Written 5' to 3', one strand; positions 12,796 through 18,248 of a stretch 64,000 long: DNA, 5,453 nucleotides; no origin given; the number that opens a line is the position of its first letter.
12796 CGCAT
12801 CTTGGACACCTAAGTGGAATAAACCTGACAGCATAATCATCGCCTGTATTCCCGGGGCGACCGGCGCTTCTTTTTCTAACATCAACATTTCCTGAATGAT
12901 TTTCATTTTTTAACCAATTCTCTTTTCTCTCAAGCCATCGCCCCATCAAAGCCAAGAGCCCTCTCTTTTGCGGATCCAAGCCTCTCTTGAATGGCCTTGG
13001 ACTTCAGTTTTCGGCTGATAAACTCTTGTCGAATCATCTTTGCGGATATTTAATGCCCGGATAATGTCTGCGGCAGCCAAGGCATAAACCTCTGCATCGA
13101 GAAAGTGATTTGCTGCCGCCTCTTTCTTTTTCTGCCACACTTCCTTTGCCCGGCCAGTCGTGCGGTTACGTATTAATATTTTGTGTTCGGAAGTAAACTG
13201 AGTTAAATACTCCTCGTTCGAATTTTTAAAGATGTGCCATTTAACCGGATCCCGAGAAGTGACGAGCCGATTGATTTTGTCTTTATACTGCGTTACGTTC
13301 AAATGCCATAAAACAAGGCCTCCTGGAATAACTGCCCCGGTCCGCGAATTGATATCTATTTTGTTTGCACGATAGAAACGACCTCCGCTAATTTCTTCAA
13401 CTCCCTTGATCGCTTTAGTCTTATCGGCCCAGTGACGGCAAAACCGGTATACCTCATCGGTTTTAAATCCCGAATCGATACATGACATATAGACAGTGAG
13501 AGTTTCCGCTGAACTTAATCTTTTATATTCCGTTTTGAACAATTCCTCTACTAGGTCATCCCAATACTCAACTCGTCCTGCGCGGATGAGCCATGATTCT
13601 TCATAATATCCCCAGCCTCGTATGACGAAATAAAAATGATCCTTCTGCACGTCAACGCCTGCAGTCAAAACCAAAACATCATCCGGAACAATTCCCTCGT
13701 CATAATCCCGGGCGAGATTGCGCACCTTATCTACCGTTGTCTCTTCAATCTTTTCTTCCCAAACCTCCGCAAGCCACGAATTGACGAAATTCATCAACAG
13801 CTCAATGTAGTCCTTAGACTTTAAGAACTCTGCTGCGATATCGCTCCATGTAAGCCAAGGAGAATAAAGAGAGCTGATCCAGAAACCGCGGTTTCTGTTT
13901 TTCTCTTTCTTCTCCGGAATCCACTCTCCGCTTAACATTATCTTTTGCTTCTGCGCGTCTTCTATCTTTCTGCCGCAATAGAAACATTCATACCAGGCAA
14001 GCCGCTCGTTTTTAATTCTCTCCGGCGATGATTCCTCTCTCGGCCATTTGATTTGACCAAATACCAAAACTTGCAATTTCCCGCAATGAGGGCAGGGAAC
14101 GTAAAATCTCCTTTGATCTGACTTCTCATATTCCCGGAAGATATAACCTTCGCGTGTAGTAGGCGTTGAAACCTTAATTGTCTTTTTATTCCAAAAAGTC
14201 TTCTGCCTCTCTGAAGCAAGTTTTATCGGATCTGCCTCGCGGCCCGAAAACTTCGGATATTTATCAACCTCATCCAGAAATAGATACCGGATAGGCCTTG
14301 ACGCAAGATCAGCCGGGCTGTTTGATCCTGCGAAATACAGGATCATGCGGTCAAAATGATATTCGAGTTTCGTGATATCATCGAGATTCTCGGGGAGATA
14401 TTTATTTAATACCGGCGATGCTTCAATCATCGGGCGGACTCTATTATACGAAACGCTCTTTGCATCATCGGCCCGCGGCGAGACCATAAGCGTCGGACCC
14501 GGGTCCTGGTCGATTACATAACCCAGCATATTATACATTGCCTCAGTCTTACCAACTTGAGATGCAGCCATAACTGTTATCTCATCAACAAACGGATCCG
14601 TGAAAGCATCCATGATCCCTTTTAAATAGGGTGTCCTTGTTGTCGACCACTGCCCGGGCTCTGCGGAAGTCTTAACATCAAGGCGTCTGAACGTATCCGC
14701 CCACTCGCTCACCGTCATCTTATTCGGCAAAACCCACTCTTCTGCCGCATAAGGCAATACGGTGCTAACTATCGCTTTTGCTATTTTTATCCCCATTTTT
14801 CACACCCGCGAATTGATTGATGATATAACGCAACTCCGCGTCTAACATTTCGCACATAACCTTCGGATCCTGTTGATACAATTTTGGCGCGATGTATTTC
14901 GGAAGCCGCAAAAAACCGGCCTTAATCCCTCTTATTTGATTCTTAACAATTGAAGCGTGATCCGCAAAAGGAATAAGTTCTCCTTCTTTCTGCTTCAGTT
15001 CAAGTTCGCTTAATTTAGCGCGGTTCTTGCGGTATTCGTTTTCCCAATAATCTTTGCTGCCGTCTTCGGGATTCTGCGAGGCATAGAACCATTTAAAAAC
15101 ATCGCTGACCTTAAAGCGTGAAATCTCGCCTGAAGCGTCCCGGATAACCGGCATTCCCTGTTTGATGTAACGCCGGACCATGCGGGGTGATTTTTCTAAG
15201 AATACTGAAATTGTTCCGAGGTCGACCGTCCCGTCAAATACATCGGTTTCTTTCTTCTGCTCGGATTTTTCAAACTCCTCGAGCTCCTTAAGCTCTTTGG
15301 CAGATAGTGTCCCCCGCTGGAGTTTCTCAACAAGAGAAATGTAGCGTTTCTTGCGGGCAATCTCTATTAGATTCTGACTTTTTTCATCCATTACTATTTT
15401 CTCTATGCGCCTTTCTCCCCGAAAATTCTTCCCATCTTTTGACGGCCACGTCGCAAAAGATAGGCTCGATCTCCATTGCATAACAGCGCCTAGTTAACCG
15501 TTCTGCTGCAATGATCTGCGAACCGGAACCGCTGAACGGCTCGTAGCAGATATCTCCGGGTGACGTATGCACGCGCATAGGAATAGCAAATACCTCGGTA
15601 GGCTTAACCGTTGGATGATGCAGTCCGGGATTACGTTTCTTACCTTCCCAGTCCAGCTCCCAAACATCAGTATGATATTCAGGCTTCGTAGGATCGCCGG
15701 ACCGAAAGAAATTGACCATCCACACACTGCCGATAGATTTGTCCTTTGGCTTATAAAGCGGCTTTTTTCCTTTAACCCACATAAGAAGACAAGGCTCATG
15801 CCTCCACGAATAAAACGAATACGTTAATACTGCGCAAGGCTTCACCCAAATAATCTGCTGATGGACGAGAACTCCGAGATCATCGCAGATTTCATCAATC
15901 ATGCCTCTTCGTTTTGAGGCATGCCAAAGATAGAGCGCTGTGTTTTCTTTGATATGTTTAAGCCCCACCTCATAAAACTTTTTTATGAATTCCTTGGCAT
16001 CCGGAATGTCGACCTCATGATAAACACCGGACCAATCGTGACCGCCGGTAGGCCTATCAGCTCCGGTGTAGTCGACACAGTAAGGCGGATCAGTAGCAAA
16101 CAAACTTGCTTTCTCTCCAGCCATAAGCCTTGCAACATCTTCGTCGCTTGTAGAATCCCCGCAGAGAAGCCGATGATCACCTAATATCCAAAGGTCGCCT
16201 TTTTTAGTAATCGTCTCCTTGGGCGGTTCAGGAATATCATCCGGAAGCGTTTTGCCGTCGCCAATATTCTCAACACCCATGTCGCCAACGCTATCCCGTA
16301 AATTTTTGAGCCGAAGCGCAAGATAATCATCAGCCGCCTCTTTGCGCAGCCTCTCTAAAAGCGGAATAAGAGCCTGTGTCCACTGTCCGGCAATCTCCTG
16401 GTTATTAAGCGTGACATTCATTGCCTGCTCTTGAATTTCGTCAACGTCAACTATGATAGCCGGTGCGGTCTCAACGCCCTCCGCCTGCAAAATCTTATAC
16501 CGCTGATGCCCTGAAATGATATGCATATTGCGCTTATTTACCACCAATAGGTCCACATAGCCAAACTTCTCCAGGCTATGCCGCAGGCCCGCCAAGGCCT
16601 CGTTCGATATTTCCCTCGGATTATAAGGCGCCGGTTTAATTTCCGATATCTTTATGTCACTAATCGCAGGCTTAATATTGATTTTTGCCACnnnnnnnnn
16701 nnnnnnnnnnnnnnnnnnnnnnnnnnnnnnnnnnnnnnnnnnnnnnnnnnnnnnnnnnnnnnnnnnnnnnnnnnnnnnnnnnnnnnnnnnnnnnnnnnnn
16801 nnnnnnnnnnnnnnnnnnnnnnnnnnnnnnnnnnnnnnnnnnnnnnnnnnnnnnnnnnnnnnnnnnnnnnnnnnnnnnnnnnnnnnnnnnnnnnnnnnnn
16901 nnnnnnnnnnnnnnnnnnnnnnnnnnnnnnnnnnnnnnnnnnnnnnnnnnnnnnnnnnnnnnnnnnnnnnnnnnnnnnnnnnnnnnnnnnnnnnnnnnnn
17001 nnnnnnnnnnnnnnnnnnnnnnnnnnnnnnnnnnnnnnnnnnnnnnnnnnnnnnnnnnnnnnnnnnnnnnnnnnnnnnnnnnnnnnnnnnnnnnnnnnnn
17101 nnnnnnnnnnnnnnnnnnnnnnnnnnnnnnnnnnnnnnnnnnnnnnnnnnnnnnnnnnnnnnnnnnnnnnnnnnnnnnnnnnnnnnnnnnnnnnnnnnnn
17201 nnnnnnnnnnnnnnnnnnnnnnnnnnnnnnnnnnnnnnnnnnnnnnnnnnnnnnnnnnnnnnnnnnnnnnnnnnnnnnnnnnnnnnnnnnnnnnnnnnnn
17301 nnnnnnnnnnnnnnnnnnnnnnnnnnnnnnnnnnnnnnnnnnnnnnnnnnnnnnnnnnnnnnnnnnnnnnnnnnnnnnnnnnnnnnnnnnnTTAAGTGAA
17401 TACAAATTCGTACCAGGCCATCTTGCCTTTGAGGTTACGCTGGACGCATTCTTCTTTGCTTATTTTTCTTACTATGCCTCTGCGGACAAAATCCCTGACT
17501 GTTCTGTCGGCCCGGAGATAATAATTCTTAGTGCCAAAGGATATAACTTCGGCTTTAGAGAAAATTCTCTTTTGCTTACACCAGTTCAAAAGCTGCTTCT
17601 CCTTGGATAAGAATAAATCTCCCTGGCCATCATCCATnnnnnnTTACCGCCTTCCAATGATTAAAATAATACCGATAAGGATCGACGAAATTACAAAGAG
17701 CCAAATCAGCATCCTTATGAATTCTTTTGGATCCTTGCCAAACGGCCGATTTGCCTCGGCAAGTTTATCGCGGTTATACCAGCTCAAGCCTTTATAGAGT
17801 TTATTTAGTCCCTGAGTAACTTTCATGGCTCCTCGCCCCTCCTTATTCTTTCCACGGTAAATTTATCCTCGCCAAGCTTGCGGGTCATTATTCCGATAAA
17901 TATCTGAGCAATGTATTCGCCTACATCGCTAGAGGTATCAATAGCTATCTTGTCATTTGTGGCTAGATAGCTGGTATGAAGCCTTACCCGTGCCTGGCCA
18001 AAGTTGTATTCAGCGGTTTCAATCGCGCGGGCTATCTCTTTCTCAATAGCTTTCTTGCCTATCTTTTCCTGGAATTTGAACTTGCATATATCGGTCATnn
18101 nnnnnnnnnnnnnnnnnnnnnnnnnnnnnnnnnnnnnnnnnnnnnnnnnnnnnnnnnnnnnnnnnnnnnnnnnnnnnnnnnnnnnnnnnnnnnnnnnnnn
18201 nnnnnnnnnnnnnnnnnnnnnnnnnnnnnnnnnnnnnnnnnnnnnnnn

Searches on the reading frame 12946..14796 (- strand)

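Call 60: search_protein_families(library=phrogs, max_evalue=0.001, proteins=[window:12946-14796:-])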
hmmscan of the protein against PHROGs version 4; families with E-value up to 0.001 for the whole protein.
window:12946-14796:- (616 aa): 9 families
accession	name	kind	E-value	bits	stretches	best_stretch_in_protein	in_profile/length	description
phrog_15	-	head and packaging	1.9e-194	650.3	1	24-591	352-935/1330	terminase large subunit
phrog_675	-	head and packaging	6.6e-46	157.7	1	45-596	36-567/576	terminase large subunit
phrog_21311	-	head and packaging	4.6e-30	106.1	1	107-308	2-210/218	terminase large subunit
phrog_15657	-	unknown function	3e-23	83.6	1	297-506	22-229/230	-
phrog_16406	-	unknown function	2.9e-21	76.8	1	227-593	16-404/601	-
phrog_3925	-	head and packaging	7.6e-19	68.9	1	23-131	36-142/150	terminase large subunit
phrog_4145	-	head and packaging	1.8e-09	38.2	1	20-135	21-134/209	terminase large subunit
phrog_3028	-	unknown function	4.5e-07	30.9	1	417-580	2-159/203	-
phrog_12876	-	head and packaging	8.7e-06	26.5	1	150-247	41-132/235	terminase large subunit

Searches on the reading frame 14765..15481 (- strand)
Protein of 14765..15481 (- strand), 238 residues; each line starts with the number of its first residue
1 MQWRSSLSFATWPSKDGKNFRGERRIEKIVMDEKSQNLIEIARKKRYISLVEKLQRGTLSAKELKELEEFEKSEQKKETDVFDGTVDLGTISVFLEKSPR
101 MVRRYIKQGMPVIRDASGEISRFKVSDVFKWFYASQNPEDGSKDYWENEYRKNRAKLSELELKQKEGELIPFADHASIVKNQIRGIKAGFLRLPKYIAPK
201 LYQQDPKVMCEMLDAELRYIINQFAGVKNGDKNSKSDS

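Call 11: search_protein_families(library=pfam, max_evalue=0.01, proteins=[window:14765-15481:-])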
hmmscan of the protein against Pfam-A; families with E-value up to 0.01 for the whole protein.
window:14765-15481:- (238 aa): 0 families

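Call 12: search_protein_families(library=phrogs, max_evalue=0.01, proteins=[window:14765-15481:-])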
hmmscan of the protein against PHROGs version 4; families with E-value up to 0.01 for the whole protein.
window:14765-15481:- (238 aa): 4 families
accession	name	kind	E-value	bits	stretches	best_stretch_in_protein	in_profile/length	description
phrog_57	-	head and packaging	4.9e-18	66.7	1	93-230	20-175/199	terminase small subunit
phrog_15534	-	DNA, RNA and nucleotide metabolism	0.0022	19.5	1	66-132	21-88/93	HTH DNA binding protein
phrog_141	-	head and packaging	0.0067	16.9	0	95-197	25-132/183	terminase small subunit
phrog_66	-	integration and excision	0.0073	17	1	42-144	39-152/412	excisionase and transcriptional regulator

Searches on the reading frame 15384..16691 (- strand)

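Call 11: search_protein_families(library=pfam, max_evalue=0.01, proteins=[window:15384-16691:-])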
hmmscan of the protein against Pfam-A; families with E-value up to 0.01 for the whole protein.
window:15384-16691:- (435 aa): 2 families
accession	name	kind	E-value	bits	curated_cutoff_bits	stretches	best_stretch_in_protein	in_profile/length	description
PF01555.25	N6_N4_Mtase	-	2.5e-16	60.7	26.7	1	197-417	3-220/221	DNA methylase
PF02195.25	ParB_N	-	1.4e-10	41.5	26.3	1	10-93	3-90/95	ParB N-terminal domain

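Call 12: search_protein_families(library=phrogs, max_evalue=0.01, proteins=[window:15384-16691:-])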
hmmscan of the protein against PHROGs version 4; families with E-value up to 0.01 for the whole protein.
window:15384-16691:- (435 aa): 24 families
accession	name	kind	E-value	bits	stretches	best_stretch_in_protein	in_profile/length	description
phrog_498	-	other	2.6e-104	351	1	8-432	33-432/633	DNA methyltransferase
phrog_67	-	other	1e-27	98.6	1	163-426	114-349/743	DNA methyltransferase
phrog_620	-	DNA, RNA and nucleotide metabolism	2.4e-26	94.2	1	6-118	5-117/217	ParB-like partition protein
phrog_8071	-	DNA, RNA and nucleotide metabolism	6e-25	89.3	1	9-209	6-208/389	ParB-like partition protein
phrog_9353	-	unknown function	1.9e-20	74.8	1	9-107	10-113/245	-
phrog_23085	-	unknown function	5.8e-18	65.9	1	341-428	26-113/138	-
phrog_3008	-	other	2.6e-15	57.3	1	353-428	144-219/244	DNA methyltransferase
phrog_5475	-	unknown function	9.7e-13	48.7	1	13-97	6-86/458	-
phrog_940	-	DNA, RNA and nucleotide metabolism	3.2e-11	44.1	1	10-113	6-110/388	nuclease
phrog_2159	-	DNA, RNA and nucleotide metabolism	3e-09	37.7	1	9-96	60-156/365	ParB-like partition protein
phrog_18056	-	DNA, RNA and nucleotide metabolism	4.6e-09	36.6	1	12-93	5-85/387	ParB-like partition nuclease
phrog_4715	-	DNA, RNA and nucleotide metabolism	4.9e-09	36.1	1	4-98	141-239/630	ParB-like partition protein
phrog_723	-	DNA, RNA and nucleotide metabolism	5e-09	37.3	1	6-118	9-125/223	ParB-like partition protein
phrog_15396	-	DNA, RNA and nucleotide metabolism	3e-07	31.5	1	10-109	4-103/258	ParB-like partition nuclease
phrog_3264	-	DNA, RNA and nucleotide metabolism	7.5e-07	30.1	1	10-96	49-138/337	ParB-like partition protein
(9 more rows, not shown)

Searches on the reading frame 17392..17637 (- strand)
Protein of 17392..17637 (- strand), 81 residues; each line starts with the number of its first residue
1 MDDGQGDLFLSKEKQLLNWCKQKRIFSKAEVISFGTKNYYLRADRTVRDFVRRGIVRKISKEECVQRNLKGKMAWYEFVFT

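Call 11: search_protein_families(library=pfam, max_evalue=0.01, proteins=[window:17392-17637:-])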
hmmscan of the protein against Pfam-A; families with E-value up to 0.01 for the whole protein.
window:17392-17637:- (81 aa): 0 families

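Call 12: search_protein_families(library=phrogs, max_evalue=0.01, proteins=[window:17392-17637:-])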
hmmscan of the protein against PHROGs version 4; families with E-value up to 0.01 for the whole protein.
window:17392-17637:- (81 aa): 0 families

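Call 28: search_protein_families(library=ncbifam, max_evalue=0.1, proteins=[window:17392-17637:-])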
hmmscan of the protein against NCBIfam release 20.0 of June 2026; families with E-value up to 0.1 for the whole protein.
window:17392-17637:- (81 aa): 2 families
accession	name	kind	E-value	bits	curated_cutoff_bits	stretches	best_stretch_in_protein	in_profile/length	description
NF053507.1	T3SS_WxxxE_eff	domain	0.057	13.1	38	1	12-69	21-76/141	type III secrection system effector, WxxxE family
NF040976.1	RepC_IncLM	exception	0.084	12.8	80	0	5-40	29-65/75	IncL/M type plasmid replication protein RepC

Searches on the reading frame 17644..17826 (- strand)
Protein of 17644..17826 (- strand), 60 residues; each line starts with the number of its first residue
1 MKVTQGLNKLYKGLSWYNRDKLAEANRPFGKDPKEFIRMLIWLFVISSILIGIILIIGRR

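Call 11: search_protein_families(library=pfam, max_evalue=0.01, proteins=[window:17644-17826:-])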
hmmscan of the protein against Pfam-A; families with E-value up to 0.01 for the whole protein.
window:17644-17826:- (60 aa): 0 families

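Call 12: search_protein_families(library=phrogs, max_evalue=0.01, proteins=[window:17644-17826:-])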
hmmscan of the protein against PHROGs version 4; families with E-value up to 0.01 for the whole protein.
window:17644-17826:- (60 aa): 0 families

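Call 28: search_protein_families(library=ncbifam, max_evalue=0.1, proteins=[window:17644-17826:-])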
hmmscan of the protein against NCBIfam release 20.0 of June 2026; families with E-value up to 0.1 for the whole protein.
window:17644-17826:- (60 aa): 1 family
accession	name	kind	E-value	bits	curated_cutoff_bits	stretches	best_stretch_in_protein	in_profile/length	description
NF038275.1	Myrrnad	domain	0.036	13.9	40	1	34-55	4-25/81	MyrrNad domain-containing protein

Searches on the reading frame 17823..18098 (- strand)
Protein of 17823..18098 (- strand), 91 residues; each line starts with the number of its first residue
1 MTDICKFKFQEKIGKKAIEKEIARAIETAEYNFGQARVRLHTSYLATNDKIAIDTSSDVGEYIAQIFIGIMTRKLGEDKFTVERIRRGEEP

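Call 11: search_protein_families(library=pfam, max_evalue=0.01, proteins=[window:17823-18098:-])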
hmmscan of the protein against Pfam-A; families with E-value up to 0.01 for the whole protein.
window:17823-18098:- (91 aa): 0 families

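Call 12: search_protein_families(library=phrogs, max_evalue=0.01, proteins=[window:17823-18098:-])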
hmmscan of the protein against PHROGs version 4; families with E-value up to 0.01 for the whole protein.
window:17823-18098:- (91 aa): 0 families

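Call 28: search_protein_families(library=ncbifam, max_evalue=0.1, proteins=[window:17823-18098:-])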
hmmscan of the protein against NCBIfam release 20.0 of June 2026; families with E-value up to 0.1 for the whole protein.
window:17823-18098:- (91 aa): 0 families

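Call 44: find_homologous_proteins(query=window:17823-18098:-, max_evalue=0.001)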
Query window:17823-18098:- (91 aa): 60 proteins with E <= 0.001 among 62 candidates.
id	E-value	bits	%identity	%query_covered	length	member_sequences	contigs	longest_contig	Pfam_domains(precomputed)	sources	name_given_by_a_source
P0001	1.0e-51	190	100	100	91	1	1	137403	-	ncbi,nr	ncbi:MAG: hypothetical protein PHC29_02220 [Candidatus Omnitrophica bacterium]|nr:hypothetical prote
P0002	5.4e-44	166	87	100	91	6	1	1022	-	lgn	-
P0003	1.4e-43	164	84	100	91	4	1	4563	-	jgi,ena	-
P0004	7.8e-43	162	82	100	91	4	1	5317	-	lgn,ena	-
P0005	8.6e-43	162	82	100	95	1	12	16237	-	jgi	jgi:hypothetical protein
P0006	1.4e-42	161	84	99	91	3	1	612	-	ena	-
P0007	1.8e-42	161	83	99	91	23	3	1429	-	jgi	-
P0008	2.8e-42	160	83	99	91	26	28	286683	-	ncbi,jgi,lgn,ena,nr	ncbi:MAG: hypothetical protein A2Y00_05390 [Omnitrophica WOR_2 bacterium GWF2_43_52]|jgi:hypothetica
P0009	3.5e-42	160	83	99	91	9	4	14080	-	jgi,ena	-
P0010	4.0e-42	160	80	100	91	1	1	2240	-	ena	-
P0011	6.4e-42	159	83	99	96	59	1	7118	-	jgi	jgi:hypothetical protein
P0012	7.3e-42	159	80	100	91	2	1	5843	-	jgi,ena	-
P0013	1.0e-41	158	80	100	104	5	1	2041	-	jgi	-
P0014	1.1e-41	158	81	99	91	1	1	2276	-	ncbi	-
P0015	1.4e-41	158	79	100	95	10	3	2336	-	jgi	-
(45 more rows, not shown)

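Call 54: predict_structure(alignment_id=A4)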
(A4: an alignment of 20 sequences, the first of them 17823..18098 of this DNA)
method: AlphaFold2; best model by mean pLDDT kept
length: 91 residues; sequences in the alignment: 20
mean_pLDDT: 92.4   pTM: 0.83
mean pLDDT of the five models: 92.4, 92.4, 91.6, 91.6, 91.5
residues with pLDDT >= 90: 79; 70-90: 5; 50-70: 5; < 50: 2
segments of 3 or more residues with pLDDT < 50: none
pLDDT, mean of each block of 10 residues (from residue 1): 88 93 98 97 95 96 97 93 78 45
secondary structure, 60 per line:
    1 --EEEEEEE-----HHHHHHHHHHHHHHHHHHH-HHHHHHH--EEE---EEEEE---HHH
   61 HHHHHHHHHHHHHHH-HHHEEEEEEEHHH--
elements in order: E3-9 H15-33 H35-41 E44-46 E50-54 H58-75 E80-86

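Call 58: fold_search(model_id=the predicted structure, library=pdb)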
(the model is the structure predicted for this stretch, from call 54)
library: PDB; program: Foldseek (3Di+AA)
matches with E <= 10: 1577; with E <= 0.001: 0
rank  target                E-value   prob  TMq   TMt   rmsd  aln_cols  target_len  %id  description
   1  2qn6_B                1.8e-03  0.99  0.45  0.46   5.4        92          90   13  Structure of an archaeal heterotrimeric initiation factor 2 reveals a nucleotide state between the GTP and the GDP sta (released 2007-11-06)
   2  2qmu_B                2.4e-03  0.99  0.47  0.46   5.2        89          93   13  Structure of an archaeal heterotrimeric initiation factor 2 reveals a nucleotide state between the GTP and the GDP sta (released 2007-11-06)
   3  3cw2_C                3.1e-03  0.96  0.42  0.20   5.5        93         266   12  Crystal structure of the intact archaeal translation initiation factor 2 from Sulfolobus solfataricus . (released 2009-01-06)
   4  2mtl_MODEL_1_A        3.3e-03  1.00  0.51  0.52   4.2        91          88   16  Solution NMR Structure of De novo designed FR55, Northeast Structural Genomics Consortium (NESG) Target OR109 (released 2014-10-29)
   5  6n4a_C                3.6e-03  0.91  0.39  0.40   5.1        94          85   14  PII-like SbtB from Cyanobium sp PCC 7001 (apo) (released 2019-09-18)
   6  2a6o_A                4.4e-03  0.96  0.43  0.30   5.6       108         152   11  Crystal Structure of the ISHp608 Transposase in Complex with Stem-loop DNA (released 2005-10-25)
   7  6nuk_A                4.4e-03  0.82  0.35  0.32   6.3        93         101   17  De novo designed protein Ferredog-Diesel (released 2019-06-12)
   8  2ec2_A                4.7e-03  0.95  0.42  0.32   6.4       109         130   11  Crystal structure of transposase from Sulfolobus tokodaii (released 2007-02-27)
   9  3dfe_E                5.4e-03  0.99  0.45  0.48   4.4        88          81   17  Crystal structure of a Putative Pii-Like Signaling Protein (YP_323533.1) from ANABAENA VARIABILIS ATCC 29413 at 2.35 A (released 2008-08-05)
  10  7mn2_MODEL_1_A        5.7e-03  0.97  0.49  0.48   4.9        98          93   16  Rules for designing protein fold switches and their implications for the folding code (released 2022-05-18)
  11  6mmq_C                5.7e-03  0.82  0.36  0.37   5.4        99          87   10  Carbon regulatory PII-like protein SbtB from Cyanobium sp. 7001 bound to cAMP (released 2019-09-18)
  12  6mmq_D                6.6e-03  0.84  0.37  0.38   5.4        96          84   11  Carbon regulatory PII-like protein SbtB from Cyanobium sp. 7001 bound to cAMP (released 2019-09-18)
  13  3dfe_F                7.0e-03  0.98  0.45  0.49   4.4        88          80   17  Crystal structure of a Putative Pii-Like Signaling Protein (YP_323533.1) from ANABAENA VARIABILIS ATCC 29413 at 2.35 A (released 2008-08-05)
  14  2a6m_B                7.0e-03  0.91  0.42  0.30   6.6       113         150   12  Crystal Structure of the ISHp608 Transposase (released 2005-10-25)
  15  7r31_C                7.0e-03  0.90  0.41  0.37   4.6       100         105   12  Carbon regulatory PII-like protein SbtB from Synechocystis sp. 6803, C105A+C110A variant, in complex with ATP (co-crys (released 2023-02-15)
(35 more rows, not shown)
